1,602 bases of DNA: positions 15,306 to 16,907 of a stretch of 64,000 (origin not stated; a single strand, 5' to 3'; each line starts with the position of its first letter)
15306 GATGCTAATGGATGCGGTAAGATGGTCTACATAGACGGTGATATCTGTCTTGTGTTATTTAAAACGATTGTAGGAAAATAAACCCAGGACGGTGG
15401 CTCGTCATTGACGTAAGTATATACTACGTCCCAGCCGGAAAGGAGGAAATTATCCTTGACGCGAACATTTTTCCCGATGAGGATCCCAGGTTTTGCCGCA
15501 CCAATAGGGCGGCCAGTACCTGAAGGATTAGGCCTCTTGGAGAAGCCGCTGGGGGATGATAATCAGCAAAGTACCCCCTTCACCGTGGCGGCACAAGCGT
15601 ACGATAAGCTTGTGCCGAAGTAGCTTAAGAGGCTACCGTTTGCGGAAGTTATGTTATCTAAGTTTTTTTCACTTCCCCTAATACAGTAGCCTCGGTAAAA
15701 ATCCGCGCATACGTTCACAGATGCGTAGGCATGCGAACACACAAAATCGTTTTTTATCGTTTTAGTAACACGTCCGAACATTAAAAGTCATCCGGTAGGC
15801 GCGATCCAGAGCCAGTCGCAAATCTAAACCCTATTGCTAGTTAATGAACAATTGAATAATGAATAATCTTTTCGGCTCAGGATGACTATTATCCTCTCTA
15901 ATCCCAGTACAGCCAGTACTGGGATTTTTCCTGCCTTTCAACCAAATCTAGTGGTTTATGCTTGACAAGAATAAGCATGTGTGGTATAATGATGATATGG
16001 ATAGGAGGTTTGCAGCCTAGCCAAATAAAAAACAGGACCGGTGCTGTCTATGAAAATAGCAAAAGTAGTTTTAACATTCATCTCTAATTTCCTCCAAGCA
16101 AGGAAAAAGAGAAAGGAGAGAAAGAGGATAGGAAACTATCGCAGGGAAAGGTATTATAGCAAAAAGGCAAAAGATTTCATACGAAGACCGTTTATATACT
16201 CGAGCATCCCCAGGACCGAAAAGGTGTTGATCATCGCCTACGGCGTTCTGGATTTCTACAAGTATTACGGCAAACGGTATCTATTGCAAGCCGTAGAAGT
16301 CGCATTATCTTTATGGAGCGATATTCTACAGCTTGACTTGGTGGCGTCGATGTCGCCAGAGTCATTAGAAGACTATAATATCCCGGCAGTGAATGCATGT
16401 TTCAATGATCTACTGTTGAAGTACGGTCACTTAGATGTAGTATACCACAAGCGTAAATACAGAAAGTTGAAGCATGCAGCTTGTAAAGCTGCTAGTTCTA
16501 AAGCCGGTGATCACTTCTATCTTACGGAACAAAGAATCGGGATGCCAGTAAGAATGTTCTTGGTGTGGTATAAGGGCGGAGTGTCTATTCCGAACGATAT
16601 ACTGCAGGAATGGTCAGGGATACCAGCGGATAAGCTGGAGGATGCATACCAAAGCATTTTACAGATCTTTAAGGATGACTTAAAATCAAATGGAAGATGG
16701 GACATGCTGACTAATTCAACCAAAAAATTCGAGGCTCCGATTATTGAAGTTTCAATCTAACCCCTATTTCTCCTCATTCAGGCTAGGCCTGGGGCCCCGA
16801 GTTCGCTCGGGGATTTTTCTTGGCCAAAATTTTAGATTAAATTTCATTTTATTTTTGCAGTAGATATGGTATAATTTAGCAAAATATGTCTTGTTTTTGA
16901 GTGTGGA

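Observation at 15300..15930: Candidate large ornate ncRNA (~590 nt) between gatB and fusA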

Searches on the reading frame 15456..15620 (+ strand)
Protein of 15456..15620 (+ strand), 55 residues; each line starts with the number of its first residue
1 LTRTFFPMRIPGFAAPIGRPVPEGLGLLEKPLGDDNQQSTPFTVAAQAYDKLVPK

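Call 18: search_protein_families(library=pfam, proteins=[window:15456-15620:+], max_evalue=1)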
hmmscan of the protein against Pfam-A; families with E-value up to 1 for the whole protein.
window:15456-15620:+ (55 aa): 0 families

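Call 19: search_protein_families(library=padloc, proteins=[window:15456-15620:+], max_evalue=1)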
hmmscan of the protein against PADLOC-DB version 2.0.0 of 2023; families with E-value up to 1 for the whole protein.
window:15456-15620:+ (55 aa): 0 families

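Call 36: find_homologous_proteins(query=A2, max_evalue=0.01)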
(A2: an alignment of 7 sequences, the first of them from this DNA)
Query A2 (7 sequences) (55 aa, profile of the alignment): 9 proteins with E <= 0.01 among 23 candidates.
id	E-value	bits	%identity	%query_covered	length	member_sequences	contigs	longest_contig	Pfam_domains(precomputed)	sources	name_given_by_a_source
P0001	1.2e-22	98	56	16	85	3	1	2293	-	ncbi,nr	ncbi:MAG: hypothetical protein U0L97_00605 [Candidatus Saccharimonadaceae bacterium]|nr:hypothetical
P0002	5.2e-22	96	-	-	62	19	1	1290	-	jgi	jgi:hypothetical protein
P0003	7.5e-22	95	-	-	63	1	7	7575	-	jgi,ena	-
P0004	3.6e-21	93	56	16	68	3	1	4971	-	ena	-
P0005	5.4e-19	86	-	-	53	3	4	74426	-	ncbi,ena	-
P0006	3.6e-18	84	100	100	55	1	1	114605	-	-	-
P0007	1.3e-13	69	-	-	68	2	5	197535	-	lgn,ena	-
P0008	1.5e-11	62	-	-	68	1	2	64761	-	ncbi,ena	-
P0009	3.2e-6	45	71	100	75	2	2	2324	-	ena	-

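Call 42: find_encoding_contigs(protein=P0009, flank=2500, max_places=6)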
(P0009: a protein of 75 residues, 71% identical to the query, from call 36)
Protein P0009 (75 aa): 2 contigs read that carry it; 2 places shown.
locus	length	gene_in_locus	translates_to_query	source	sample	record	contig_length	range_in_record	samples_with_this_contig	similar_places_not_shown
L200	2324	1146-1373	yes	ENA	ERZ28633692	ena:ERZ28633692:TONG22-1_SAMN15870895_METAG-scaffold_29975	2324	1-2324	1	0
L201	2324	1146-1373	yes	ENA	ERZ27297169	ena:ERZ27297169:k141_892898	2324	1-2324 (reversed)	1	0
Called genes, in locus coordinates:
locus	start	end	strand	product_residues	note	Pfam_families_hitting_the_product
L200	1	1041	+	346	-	?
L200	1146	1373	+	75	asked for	-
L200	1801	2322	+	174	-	?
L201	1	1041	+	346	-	?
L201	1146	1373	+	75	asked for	-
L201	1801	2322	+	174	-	?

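Call 43: find_encoding_contigs(protein=P0003, flank=2500, max_places=8)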
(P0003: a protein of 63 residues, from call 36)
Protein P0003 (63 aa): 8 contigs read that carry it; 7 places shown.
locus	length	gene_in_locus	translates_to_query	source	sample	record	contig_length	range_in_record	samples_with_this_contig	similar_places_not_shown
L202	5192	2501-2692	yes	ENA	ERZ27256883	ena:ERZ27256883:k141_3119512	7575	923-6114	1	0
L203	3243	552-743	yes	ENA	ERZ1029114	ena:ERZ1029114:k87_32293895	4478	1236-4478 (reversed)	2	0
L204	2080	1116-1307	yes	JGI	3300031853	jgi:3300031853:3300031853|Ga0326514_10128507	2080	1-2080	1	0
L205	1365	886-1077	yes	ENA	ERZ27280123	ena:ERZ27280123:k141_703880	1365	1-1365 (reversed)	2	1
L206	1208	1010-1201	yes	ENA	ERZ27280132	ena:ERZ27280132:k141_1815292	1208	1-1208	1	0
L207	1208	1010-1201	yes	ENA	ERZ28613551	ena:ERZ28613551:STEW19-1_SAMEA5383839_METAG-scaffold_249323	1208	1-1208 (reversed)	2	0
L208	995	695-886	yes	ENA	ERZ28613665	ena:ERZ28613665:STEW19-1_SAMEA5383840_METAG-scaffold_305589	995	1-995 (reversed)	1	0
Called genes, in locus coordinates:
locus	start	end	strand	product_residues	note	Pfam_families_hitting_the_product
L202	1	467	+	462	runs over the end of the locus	?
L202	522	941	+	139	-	-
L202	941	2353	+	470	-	PF02934:GatB_N, PF02637:GatB_Yqey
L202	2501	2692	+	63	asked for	-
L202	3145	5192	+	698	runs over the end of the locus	PF00009:GTP_EFTU, PF03144:GTP_EFTU_D2, PF22042:EF-G_D2, PF14492:EFG_III, PF16658:RF3_C (weak), PF03764:EFG_IV, PF00679:EFG_C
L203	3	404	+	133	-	?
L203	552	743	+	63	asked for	-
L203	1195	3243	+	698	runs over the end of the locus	PF00009:GTP_EFTU, PF03144:GTP_EFTU_D2, PF22042:EF-G_D2, PF14492:EFG_III, PF16658:RF3_C (weak), PF03764:EFG_IV, PF00679:EFG_C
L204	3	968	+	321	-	?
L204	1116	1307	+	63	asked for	-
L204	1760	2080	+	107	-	?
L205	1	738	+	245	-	?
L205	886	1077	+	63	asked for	-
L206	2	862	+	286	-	?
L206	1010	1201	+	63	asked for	-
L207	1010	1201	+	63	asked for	-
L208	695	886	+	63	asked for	-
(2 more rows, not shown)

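Call 44: find_encoding_contigs(protein=P0008, flank=2500, max_places=6)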
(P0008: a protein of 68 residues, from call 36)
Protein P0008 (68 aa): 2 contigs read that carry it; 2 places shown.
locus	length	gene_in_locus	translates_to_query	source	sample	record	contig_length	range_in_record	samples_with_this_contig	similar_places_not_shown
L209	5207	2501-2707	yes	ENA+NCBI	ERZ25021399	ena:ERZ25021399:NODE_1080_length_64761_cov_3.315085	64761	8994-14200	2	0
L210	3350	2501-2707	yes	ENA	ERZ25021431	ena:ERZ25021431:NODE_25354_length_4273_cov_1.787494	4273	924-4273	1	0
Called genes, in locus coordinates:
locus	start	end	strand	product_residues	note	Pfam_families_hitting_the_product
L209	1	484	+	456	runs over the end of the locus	PF01425:Amidase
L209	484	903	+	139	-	-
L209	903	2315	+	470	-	PF02934:GatB_N, PF02637:GatB_Yqey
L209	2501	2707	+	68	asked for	-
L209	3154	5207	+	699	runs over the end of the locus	PF00009:GTP_EFTU, PF03144:GTP_EFTU_D2, PF22042:EF-G_D2, PF14492:EFG_III, PF16658:RF3_C (weak), PF03764:EFG_IV, PF00679:EFG_C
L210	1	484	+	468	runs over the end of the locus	?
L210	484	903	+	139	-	-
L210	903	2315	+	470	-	PF02934:GatB_N, PF02637:GatB_Yqey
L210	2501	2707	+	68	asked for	-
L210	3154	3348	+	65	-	?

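Call 55: search_protein_families(library=ncbifam, proteins=[window:15456-15620:+], max_evalue=1)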
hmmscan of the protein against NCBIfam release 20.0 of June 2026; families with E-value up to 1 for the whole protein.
window:15456-15620:+ (55 aa): 0 families

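Call 56: search_protein_families(library=phrogs, proteins=[window:15456-15620:+], max_evalue=1)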
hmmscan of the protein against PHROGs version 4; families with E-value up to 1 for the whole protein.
window:15456-15620:+ (55 aa): 1 family
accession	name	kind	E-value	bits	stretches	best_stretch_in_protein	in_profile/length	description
phrog_23708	-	unknown function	0.16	13.2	1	8-39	24-55/112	-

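Call 77: search_protein_representatives(alignment_id=A6)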
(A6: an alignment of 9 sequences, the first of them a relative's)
Query: 9 sequences, 73 profile positions. Proteins with E-value up to 0.001 (for the whole library): 10; up to 1e-10: 7; up to 1e-30: 0. The best 10 are listed.
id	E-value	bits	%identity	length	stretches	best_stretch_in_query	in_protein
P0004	1.2e-27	112.2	-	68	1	13-73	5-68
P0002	4.7e-21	91.1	-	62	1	14-73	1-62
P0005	5.5e-19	84.4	-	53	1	20-73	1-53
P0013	1.8e-12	63.5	-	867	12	46-70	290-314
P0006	2.7e-12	63.0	-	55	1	6-53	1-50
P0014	7.3e-12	61.6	-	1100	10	17-55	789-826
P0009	1.7e-11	60.4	-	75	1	5-53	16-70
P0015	1.3e-10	57.6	-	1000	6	12-64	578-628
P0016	2.8e-05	40.5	-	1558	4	29-54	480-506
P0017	5.3e-04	36.4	-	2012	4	21-56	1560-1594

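Call 78: predict_structure(alignment_id=A6)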
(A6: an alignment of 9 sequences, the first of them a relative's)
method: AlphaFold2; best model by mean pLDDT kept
length: 55 residues; sequences in the alignment: 9
mean_pLDDT: 54.2   pTM: 0.12
mean pLDDT of the five models: 54.2, 53.0, 50.8, 50.1, 46.9
residues with pLDDT >= 90: 0; 70-90: 0; 50-70: 45; < 50: 10
segments of 3 or more residues with pLDDT < 50: none
pLDDT, mean of each block of 10 residues (from residue 1): 57 57 53 50 52 57
secondary structure, 60 per line:
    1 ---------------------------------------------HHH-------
elements in order:

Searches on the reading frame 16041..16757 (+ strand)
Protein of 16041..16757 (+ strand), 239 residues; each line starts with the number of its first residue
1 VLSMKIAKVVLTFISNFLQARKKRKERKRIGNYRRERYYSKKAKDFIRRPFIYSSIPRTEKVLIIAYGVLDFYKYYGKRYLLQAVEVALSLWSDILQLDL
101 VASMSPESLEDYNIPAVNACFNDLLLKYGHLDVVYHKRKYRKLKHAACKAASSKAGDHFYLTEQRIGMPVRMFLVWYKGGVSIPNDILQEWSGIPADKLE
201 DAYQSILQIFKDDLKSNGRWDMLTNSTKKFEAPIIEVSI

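Call 18: search_protein_families(library=pfam, proteins=[window:16041-16757:+], max_evalue=1)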
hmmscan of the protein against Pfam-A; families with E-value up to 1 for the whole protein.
window:16041-16757:+ (239 aa): 0 families

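Call 19: search_protein_families(library=padloc, proteins=[window:16041-16757:+], max_evalue=1)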
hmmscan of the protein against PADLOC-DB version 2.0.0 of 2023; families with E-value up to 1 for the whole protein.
window:16041-16757:+ (239 aa): 0 families

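Call 55: search_protein_families(library=ncbifam, proteins=[window:16041-16757:+], max_evalue=1)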
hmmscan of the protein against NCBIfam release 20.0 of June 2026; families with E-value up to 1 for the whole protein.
window:16041-16757:+ (239 aa): 0 families

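Call 56: search_protein_families(library=phrogs, proteins=[window:16041-16757:+], max_evalue=1)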
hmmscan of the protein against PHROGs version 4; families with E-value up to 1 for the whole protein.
window:16041-16757:+ (239 aa): 1 family
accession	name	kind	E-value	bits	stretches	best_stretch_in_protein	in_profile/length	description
phrog_19428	-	unknown function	0.36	12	0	120-152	5-37/125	-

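Call 68: find_homologous_proteins(query=window:16050-16757:+, max_evalue=0.001)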
Query window:16050-16757:+ (236 aa): 3 proteins with E <= 0.001 among 213 candidates.
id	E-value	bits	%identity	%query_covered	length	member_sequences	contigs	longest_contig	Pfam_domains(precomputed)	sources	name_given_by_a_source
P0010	6.2e-152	522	99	100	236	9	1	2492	-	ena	-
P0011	2.0e-146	504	96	99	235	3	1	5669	-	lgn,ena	-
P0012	3.5e-123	428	79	99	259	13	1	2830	-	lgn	-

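Call 101: predict_structure(alignment_id=A9)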
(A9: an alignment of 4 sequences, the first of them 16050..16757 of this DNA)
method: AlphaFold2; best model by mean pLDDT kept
length: 236 residues; sequences in the alignment: 4
mean_pLDDT: 44.2   pTM: 0.38
mean pLDDT of the five models: 44.2, 42.9, 41.6, 40.9, 37.1
residues with pLDDT >= 90: 0; 70-90: 0; 50-70: 77; < 50: 159
segments of 3 or more residues with pLDDT < 50: 1-12, 23-28, 30-32, 49-51, 93-124, 126-193, 213-236
pLDDT, mean of each block of 10 residues (from residue 1): 38 50 46 58 54 54 57 56 60 42 34 40 44 37 35 32 40 36 43 50 51 44 30 22
secondary structure, 60 per line:
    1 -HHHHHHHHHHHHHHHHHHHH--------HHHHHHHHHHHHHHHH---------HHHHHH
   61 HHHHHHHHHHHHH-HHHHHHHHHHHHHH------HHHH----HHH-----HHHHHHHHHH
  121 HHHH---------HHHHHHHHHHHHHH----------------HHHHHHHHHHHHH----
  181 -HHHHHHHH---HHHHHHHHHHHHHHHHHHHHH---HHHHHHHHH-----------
elements in order: H2-21 H30-45 H55-73 H75-88 H95-98 H111-124 H134-147 H164-176 H182-189 H193-213 H217-225
